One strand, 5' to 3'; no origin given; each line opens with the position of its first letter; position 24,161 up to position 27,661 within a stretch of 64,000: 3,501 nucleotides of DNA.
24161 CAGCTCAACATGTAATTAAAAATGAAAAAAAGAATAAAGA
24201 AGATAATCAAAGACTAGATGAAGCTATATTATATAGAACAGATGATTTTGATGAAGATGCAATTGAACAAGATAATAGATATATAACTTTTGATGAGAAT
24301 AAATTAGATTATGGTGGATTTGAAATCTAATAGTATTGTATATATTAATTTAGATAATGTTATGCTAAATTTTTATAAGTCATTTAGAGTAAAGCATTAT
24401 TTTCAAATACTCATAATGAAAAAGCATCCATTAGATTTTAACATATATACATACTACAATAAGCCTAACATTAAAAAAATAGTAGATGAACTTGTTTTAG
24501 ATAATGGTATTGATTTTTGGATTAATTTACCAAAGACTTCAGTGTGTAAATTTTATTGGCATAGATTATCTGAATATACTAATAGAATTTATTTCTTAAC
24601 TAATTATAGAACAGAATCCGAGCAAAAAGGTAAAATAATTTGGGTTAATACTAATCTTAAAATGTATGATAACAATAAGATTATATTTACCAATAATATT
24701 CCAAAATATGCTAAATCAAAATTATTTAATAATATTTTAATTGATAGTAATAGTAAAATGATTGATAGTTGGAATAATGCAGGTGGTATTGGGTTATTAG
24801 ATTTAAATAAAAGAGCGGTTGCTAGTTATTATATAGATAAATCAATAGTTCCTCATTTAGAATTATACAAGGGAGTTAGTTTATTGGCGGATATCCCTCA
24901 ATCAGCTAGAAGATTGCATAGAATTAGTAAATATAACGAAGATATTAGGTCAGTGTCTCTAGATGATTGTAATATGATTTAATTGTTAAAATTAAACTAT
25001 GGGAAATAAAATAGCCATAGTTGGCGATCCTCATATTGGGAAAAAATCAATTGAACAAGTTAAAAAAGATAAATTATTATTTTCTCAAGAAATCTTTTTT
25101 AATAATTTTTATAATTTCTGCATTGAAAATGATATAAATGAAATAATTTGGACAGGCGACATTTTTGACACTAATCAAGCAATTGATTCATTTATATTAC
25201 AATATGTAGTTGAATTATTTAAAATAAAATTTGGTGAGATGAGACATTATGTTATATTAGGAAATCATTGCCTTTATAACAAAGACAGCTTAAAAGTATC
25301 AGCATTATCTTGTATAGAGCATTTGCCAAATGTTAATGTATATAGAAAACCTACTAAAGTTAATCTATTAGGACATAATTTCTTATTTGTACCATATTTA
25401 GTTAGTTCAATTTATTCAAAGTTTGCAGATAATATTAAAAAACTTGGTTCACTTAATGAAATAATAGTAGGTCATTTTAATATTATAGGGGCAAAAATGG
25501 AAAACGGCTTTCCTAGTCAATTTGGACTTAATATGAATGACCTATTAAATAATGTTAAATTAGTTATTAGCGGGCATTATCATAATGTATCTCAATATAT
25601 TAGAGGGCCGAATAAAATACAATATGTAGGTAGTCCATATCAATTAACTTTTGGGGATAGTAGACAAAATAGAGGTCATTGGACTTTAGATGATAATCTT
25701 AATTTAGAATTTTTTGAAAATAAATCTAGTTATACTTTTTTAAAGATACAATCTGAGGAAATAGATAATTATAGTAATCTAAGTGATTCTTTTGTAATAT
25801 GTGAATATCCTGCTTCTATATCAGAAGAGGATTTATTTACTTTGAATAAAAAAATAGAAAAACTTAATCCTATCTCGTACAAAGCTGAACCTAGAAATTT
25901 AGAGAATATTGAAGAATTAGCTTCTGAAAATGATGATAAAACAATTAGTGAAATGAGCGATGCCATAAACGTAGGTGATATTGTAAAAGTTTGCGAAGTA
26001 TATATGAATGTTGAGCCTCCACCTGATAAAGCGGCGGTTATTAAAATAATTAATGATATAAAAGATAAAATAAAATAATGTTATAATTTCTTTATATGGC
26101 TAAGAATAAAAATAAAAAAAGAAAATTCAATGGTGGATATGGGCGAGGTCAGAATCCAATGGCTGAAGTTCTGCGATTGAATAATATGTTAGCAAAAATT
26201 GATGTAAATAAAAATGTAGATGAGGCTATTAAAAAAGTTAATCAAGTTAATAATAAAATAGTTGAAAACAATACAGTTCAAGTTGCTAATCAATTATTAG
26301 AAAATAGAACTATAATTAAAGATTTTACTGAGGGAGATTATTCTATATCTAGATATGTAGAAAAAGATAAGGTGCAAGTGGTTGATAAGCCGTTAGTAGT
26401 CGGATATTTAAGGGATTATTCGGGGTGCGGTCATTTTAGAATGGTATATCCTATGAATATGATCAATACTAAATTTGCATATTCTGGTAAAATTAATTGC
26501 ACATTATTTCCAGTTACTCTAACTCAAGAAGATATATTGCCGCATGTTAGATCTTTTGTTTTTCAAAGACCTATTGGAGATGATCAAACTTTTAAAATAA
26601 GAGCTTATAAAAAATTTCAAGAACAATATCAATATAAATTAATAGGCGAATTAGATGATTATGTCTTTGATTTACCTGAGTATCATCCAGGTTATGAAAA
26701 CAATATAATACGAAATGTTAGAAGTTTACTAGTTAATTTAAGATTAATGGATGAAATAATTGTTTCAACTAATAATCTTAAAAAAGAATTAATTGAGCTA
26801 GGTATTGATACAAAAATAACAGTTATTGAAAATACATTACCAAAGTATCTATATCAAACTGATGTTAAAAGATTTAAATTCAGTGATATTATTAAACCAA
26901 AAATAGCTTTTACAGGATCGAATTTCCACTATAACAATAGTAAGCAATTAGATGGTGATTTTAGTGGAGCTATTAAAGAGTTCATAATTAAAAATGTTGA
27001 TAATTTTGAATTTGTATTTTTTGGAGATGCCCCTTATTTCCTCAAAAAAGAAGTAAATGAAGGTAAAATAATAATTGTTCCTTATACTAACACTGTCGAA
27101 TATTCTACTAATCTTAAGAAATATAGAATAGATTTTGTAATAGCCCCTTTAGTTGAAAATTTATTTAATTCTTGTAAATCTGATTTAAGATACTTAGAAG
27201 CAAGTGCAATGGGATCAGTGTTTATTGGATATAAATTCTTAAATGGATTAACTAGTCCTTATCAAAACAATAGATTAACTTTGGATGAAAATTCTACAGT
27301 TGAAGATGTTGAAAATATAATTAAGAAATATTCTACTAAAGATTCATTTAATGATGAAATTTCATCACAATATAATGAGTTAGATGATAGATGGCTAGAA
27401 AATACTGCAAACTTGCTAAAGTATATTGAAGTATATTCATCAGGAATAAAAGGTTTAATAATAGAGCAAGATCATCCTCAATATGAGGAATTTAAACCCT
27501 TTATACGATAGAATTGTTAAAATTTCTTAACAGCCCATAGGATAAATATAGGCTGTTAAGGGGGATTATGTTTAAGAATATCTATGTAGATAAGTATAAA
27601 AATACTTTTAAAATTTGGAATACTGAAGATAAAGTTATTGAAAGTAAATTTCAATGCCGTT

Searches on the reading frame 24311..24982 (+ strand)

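Call 71: search_protein_families(library=pfam, proteins=[window:24311-24982:+], max_evalue=0.01)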
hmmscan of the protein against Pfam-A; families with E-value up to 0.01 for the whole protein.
window:24311-24982:+ (223 aa): 1 family
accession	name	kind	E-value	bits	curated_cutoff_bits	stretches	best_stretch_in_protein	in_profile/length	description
PF06941.18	NT5C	-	0.0041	17.5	24.8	1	7-155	1-144/180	5' nucleotidase, deoxy (Pyrimidine), cytosolic type C protein (NT5C)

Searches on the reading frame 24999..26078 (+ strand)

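Call 11: search_protein_families(library=phrogs, proteins=[window:24999-26078:+], max_evalue=0.00001)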
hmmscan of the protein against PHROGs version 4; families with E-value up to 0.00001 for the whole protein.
window:24999-26078:+ (359 aa): 2 families
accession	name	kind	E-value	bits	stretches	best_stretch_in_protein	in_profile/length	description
phrog_100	-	DNA, RNA and nucleotide metabolism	7.3e-55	187.9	1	1-354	27-371/989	SbcD-like subunit of palindrome specific endonuclease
phrog_1649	-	other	1.9e-06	27.8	0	2-114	35-134/308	metallo-phosphoesterase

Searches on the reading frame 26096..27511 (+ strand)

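Call 10: search_protein_families(library=phrogs, proteins=[window:26096-27511:+], max_evalue=0.00001)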
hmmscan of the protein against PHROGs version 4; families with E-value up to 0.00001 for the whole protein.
window:26096-27511:+ (471 aa): 1 family
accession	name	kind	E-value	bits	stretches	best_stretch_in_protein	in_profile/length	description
phrog_7162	-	moron, auxiliary metabolic gene and host takeover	7e-20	72.5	1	104-394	7-255/309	glycosyltransferase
